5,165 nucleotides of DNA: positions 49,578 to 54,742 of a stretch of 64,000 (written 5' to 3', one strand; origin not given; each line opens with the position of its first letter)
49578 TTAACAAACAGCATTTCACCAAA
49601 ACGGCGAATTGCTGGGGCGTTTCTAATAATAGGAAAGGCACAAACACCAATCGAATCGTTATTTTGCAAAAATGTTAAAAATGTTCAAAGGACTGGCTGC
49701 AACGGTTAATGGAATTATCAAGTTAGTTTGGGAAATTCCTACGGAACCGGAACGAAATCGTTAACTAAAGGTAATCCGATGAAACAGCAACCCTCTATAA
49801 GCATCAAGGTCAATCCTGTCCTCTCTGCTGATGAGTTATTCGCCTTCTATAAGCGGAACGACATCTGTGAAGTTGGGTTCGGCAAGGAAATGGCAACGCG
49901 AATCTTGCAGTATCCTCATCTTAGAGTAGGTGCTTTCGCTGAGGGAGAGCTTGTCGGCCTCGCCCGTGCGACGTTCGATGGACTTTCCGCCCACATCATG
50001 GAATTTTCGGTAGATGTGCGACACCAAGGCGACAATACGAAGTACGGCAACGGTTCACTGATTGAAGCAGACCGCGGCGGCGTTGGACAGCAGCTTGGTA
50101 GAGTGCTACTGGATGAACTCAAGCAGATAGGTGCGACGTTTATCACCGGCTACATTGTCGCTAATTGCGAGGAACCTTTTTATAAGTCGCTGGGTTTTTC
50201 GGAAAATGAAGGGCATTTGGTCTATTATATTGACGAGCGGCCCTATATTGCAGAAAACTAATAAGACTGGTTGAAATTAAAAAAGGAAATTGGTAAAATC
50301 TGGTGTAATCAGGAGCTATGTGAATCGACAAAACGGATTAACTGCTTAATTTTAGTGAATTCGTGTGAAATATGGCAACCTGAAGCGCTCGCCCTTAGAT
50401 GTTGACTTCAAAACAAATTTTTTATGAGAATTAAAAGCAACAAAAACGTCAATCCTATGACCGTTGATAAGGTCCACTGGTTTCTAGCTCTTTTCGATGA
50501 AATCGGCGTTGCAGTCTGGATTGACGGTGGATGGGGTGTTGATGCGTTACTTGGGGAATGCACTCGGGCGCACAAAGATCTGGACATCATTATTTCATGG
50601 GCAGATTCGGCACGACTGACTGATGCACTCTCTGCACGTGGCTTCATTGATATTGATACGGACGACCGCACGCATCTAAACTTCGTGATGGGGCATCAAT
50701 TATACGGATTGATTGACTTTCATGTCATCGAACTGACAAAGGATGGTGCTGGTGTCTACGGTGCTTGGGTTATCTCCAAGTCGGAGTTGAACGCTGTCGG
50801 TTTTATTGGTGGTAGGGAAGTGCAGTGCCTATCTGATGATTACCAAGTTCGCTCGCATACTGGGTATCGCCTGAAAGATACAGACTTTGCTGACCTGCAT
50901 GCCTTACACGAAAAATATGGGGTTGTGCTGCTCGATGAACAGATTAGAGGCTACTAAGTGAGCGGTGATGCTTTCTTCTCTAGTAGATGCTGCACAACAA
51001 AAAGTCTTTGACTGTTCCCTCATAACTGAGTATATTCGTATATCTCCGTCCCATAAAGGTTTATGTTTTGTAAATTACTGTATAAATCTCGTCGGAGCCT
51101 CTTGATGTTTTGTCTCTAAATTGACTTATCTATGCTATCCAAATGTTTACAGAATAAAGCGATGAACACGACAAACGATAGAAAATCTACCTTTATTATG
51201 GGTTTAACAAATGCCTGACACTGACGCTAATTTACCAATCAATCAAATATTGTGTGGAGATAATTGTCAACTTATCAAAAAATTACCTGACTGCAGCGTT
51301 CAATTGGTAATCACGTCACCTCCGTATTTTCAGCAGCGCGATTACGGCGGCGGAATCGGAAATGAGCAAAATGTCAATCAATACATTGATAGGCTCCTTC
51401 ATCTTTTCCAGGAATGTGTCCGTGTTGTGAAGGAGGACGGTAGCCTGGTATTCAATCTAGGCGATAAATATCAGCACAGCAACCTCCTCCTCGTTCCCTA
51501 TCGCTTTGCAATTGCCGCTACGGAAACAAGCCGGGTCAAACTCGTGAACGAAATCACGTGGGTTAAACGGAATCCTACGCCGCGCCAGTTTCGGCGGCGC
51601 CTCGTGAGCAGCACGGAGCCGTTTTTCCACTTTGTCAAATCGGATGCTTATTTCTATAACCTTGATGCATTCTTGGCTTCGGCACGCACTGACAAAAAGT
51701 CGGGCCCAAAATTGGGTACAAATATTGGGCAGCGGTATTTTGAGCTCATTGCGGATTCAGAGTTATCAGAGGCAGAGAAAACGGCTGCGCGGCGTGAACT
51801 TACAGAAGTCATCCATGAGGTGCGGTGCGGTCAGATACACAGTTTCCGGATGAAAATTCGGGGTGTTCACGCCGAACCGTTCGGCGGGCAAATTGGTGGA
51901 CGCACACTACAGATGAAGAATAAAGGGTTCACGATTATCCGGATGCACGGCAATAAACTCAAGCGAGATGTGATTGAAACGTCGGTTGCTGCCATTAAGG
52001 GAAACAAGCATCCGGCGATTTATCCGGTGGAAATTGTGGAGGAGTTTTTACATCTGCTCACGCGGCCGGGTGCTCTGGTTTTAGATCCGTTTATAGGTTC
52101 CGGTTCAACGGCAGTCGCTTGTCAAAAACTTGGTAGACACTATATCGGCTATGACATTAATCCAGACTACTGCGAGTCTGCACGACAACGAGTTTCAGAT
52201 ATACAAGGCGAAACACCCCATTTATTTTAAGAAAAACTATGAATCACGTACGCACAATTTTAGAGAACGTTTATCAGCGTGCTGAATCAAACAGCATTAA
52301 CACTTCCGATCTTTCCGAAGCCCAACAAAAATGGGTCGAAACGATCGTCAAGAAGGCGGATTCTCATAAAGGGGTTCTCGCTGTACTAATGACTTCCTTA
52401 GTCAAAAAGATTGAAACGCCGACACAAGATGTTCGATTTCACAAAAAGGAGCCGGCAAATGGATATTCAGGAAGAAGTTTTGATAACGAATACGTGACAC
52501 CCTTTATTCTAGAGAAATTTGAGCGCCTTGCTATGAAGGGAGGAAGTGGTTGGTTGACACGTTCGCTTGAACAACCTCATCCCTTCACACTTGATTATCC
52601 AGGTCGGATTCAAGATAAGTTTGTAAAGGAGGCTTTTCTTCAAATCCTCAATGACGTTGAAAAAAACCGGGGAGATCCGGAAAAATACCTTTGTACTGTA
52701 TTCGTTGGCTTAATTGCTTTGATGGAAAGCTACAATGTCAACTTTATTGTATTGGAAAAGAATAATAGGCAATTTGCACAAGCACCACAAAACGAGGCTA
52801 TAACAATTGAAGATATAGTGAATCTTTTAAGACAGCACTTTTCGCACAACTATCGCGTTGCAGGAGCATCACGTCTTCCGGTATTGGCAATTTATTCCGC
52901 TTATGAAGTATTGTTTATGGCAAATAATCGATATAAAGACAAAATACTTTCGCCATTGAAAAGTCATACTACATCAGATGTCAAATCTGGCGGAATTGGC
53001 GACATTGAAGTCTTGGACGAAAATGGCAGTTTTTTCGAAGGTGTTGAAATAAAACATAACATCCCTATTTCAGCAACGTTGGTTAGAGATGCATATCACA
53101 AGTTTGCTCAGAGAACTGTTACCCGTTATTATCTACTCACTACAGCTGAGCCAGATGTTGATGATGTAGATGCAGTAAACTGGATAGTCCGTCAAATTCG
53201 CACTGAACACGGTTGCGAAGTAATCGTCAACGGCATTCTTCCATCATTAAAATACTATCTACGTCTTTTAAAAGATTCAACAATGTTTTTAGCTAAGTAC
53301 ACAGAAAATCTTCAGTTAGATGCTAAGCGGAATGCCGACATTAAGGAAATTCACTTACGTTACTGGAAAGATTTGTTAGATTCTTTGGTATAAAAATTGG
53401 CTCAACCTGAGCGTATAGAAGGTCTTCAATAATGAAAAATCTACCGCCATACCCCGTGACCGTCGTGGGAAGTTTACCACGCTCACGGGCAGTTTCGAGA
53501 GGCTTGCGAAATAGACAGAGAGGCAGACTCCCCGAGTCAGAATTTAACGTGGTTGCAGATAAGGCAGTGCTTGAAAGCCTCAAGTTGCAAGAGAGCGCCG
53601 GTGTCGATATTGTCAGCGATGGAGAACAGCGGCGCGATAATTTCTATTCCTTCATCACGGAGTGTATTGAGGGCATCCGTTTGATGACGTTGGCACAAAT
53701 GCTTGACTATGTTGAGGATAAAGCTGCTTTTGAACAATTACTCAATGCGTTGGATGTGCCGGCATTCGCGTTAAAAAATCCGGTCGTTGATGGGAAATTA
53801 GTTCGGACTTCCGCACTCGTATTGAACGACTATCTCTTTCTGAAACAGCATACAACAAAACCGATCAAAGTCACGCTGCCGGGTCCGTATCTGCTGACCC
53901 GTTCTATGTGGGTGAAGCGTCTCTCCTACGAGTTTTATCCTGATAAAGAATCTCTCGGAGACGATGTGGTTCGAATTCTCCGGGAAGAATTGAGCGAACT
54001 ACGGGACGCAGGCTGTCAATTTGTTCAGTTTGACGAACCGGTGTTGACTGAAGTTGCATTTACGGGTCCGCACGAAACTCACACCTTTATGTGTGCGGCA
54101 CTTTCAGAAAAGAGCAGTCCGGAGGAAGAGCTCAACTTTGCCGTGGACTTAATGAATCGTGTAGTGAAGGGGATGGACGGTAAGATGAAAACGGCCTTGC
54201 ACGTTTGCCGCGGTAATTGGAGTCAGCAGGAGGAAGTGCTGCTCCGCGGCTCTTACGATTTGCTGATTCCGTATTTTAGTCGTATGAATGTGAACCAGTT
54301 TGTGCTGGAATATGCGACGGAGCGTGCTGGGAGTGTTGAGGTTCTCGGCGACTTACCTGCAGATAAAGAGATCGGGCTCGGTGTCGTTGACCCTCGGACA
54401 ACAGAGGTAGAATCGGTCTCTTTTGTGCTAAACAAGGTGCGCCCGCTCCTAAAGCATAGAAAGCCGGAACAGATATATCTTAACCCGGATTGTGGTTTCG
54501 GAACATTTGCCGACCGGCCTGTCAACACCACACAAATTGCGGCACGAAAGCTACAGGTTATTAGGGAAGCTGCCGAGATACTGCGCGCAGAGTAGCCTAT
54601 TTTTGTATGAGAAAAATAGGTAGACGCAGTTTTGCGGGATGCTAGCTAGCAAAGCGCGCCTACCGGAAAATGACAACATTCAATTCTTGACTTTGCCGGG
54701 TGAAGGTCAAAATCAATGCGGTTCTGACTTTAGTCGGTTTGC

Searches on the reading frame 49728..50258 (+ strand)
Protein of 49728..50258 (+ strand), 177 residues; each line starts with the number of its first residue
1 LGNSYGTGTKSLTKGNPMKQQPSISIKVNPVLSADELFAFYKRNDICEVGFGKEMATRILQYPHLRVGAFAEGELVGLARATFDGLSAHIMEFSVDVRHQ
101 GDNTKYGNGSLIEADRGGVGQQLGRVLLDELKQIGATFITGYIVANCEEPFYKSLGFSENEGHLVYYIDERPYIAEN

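Call 5: search_protein_families(library=padloc, proteins=[window:49728-50258:+], max_evalue=0.1)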
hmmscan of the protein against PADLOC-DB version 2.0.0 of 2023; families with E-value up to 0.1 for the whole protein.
window:49728-50258:+ (177 aa): 0 families

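Call 34: search_protein_families(library=pfam, proteins=[window:49728-50258:+], max_evalue=0.01)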
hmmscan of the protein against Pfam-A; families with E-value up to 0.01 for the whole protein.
window:49728-50258:+ (177 aa): 3 families
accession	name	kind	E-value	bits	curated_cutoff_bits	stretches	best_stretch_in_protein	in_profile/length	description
PF13508.13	Acetyltransf_7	-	0.0011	19.8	27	0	120-159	42-84/84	Acetyltransferase (GNAT) domain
PF00583.31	Acetyltransf_1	-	0.0057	17.4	20.7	0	54-101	19-73/116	Acetyltransferase (GNAT) family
PF13673.13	Acetyltransf_10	-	0.0065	16.9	23.6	0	53-102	20-66/128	Acetyltransferase (GNAT) domain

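Call 56: search_protein_families(library=ncbifam, proteins=[window:49728-50258:+], max_evalue=0.01)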
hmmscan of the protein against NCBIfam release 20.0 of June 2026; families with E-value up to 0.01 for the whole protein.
window:49728-50258:+ (177 aa): 1 family
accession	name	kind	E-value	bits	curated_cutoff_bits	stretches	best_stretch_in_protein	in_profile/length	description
NF041716.1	HxA_phane_GNAT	equivalog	0.0086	16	250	0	149-169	132-152/152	cyclophane-containing RiPP N-acetyltransferase HaaN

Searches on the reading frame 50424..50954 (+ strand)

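Call 5: search_protein_families(library=padloc, proteins=[window:50424-50954:+], max_evalue=0.1)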
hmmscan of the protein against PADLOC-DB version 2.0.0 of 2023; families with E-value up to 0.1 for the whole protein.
window:50424-50954:+ (177 aa): 1 family
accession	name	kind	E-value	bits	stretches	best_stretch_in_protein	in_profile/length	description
PDLC02295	AbiEii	-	0.01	13.2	0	32-70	40-77/261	AbiEii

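Call 34: search_protein_families(library=pfam, proteins=[window:50424-50954:+], max_evalue=0.01)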
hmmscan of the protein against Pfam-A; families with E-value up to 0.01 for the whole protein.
window:50424-50954:+ (177 aa): 1 family
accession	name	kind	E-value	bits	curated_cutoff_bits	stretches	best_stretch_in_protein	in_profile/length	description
PF10706.15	Aminoglyc_resit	-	8.3e-31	107.6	21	1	20-160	5-148/149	Aminoglycoside-2''-adenylyltransferase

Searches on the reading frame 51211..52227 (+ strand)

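Call 34: search_protein_families(library=pfam, proteins=[window:51211-52227:+], max_evalue=0.01)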
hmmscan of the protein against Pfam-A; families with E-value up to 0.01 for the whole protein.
window:51211-52227:+ (339 aa): 4 families
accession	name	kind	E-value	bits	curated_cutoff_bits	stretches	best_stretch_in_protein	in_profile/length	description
PF01555.25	N6_N4_Mtase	-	4.1e-48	164.7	26.7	1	30-325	1-220/221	DNA methylase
PF08241.18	Methyltransf_11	-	9.4e-06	26.6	21.2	0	295-330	5-40/95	Methyltransferase domain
PF02086.21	MethyltransfD12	-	0.00073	19.8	22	1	288-326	22-60/253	D12 class N6 adenine-specific DNA methyltransferase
PF13649.12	Methyltransf_25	-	0.00074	20.6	27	0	290-329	1-42/97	Methyltransferase domain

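Call 35: search_protein_families(library=padloc, proteins=[window:51211-52227:+], max_evalue=0.001)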
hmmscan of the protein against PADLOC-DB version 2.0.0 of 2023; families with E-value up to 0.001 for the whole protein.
window:51211-52227:+ (339 aa): 68 families (the best 25 are shown)
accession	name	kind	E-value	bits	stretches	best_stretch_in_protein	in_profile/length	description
PDLC03387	MTase_II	-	3e-59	198.5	2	91-329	123-276/289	Type II methyltransferase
PDLC03371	MTase_II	-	8.2e-44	148.1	2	245-332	166-256/260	Type II methyltransferase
PDLC03353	MTase_II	-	8.7e-38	128.3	2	10-126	9-124/260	Type II methyltransferase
PDLC03252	MTase_II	-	2.1e-35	120.7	3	5-88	85-170/365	Type II methyltransferase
PDLC03299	MTase_II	-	5.2e-35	119.4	2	11-163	15-157/296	Type II methyltransferase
PDLC03320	MTase_II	-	5.6e-34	115.6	2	266-336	212-282/289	Type II methyltransferase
PDLC03336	MTase_II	-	5.7e-31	106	2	13-157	31-193/421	Type II methyltransferase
PDLC03350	MTase_II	-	4.4e-29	99.9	2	253-333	220-300/312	Type II methyltransferase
PDLC03303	MTase_II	-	2.2e-28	97.2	1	12-150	5-148/668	Type II methyltransferase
PDLC03259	MTase_II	-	4.3e-26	89.7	2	12-110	5-101/423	Type II methyltransferase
PDLC03323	MTase_II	-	1.4e-25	88.2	2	12-99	16-100/330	Type II methyltransferase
PDLC03295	MTase_II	-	6e-25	86.3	2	256-329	193-267/292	Type II methyltransferase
PDLC03316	MTase_II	-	3.8e-24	83.4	1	13-154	40-180/390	Type II methyltransferase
PDLC03216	MTase_II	-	4.1e-24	83.3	2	264-332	190-259/364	Type II methyltransferase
PDLC03265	MTase_II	-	8.1e-24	82.7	2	258-331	259-331/333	Type II methyltransferase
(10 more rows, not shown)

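Call 56: search_protein_families(library=ncbifam, proteins=[window:51211-52227:+], max_evalue=0.01)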
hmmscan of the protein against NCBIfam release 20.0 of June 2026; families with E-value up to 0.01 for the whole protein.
window:51211-52227:+ (339 aa): 6 families
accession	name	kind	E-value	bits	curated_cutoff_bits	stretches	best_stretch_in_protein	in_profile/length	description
NF050803.1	DnaMtaseCcrMCaul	equivalog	3.9e-21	75.4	830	2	266-332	185-251/350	adenine-specific DNA-methyltransferase CcrM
NF008572.0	PRK11524.1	equivalog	7.7e-21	74.5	292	2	11-163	15-156/294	adenine-specific DNA-methyltransferase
NF010253.0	PRK13699.1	subfamily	5.9e-19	68.6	244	2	263-332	139-209/226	DNA methyltransferase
TIGR01177.1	TIGR01177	hypoth_equivalog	0.00061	19.2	316.55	1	285-325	181-221/330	TIGR01177 family methyltransferase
NF043040.1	corrin_prot_MT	hypoth_equivalog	0.0017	17.8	180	1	277-330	32-85/216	corrinoid protein-associated methyltransferase CpaM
NF001790.0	PRK00517.3-3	equivalog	0.002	17.6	269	1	278-327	114-164/262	50S ribosomal protein L11 methyltransferase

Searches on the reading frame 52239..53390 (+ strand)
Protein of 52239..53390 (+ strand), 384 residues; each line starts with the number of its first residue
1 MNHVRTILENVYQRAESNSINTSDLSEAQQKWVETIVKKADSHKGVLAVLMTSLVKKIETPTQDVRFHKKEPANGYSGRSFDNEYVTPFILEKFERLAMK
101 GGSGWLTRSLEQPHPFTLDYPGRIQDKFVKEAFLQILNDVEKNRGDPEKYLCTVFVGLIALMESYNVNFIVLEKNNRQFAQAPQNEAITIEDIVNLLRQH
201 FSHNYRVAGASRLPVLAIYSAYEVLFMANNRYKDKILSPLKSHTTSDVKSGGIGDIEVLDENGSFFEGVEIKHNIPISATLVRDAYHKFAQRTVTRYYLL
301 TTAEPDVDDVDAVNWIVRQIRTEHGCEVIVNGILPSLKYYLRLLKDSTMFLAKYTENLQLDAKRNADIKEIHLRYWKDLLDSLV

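Call 34: search_protein_families(library=pfam, proteins=[window:52239-53390:+], max_evalue=0.01)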
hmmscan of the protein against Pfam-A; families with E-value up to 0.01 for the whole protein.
window:52239-53390:+ (384 aa): 0 families

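Call 35: search_protein_families(library=padloc, proteins=[window:52239-53390:+], max_evalue=0.001)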
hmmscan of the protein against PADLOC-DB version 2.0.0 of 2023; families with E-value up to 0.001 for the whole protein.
window:52239-53390:+ (384 aa): 0 families

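Call 55: search_solved_structures(query=window:52239-53390:+, max_evalue=1)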
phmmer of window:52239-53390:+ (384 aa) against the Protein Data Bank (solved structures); distinct sequences matched with E-value up to 1: 0.

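Call 56: search_protein_families(library=ncbifam, proteins=[window:52239-53390:+], max_evalue=0.01)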
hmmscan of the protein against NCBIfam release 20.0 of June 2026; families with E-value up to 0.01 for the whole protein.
window:52239-53390:+ (384 aa): 0 families

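Call 60: find_homologous_proteins(query=window:52239-53390:+, max_evalue=0.00001)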
Query window:52239-53390:+ (384 aa): 2167 proteins with E <= 0.00001 among 5663 candidates; the best 120 are listed.
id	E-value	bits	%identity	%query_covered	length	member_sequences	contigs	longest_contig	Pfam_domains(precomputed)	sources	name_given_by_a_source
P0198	1.6e-255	865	100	100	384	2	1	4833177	-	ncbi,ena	-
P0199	1.1e-176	605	71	100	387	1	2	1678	-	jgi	jgi:DNA (cytosine-5)-methyltransferase 1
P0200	3.8e-175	600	71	100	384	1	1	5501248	-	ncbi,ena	-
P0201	3.4e-170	584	69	100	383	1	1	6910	-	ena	-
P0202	6.8e-170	583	69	99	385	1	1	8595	PF09566.18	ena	-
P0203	5.7e-169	580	67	100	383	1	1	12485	PF09566.18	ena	-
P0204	9.3e-169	579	69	99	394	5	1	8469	PF09566.18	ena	-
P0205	2.7e-168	578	69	100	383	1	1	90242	-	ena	-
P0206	3.3e-168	578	69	100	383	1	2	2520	-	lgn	-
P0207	4.4e-168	577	68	100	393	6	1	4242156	-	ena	-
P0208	1.2e-167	576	68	99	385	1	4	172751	PF09566.18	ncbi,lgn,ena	-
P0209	4.5e-167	574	69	100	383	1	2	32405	-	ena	-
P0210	5.2e-167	574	68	100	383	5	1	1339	PF09566.18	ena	-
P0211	1.8e-166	572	68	99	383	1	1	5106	-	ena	-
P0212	2.2e-166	572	67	100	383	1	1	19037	PF09566.18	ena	-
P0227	3.4e-164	564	66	100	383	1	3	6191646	PF09566.18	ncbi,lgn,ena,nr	ncbi:MAG: DNA methyltransferase [Candidatus Poribacteria bacterium]|nr:DNA methyltransferase [Candid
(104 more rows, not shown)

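Call 61: search_protein_families(library=pfam, proteins=[P0202, P0227, window:52239-53390:+], max_evalue=10)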
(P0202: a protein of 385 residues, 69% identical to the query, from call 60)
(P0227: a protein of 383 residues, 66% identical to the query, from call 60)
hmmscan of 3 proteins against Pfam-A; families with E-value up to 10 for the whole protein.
P0202 (385 aa): 2 families
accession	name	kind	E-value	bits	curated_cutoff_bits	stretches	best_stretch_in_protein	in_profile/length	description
PF08951.15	EntA_Immun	-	0.0048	17.6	22.1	1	4-32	21-49/73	Enterocin A Immunity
PF14400.11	Transglut_i_TM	-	0.078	13.4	25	1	20-66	105-151/161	Inactive transglutaminase fused to 7 transmembrane helices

P0227 (383 aa): 0 families

window:52239-53390:+ (384 aa): 1 family
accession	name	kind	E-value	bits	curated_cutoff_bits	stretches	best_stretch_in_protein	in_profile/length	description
PF08767.17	CRM1_C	-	0.029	14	23.2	1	125-203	204-284/323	CRM1 C terminal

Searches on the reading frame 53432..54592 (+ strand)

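Call 34: search_protein_families(library=pfam, proteins=[window:53432-54592:+], max_evalue=0.01)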
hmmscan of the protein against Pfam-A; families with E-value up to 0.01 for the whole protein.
window:53432-54592:+ (387 aa): 2 families
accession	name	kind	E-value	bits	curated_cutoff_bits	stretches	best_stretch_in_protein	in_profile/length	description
PF01717.24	Meth_synt_2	-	7.2e-32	111.4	21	1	8-381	2-322/324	Cobalamin-independent synthase, Catalytic domain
PF08267.18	Meth_synt_1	-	5.4e-05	23.3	27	1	170-207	171-208/313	Cobalamin-independent synthase, N-terminal domain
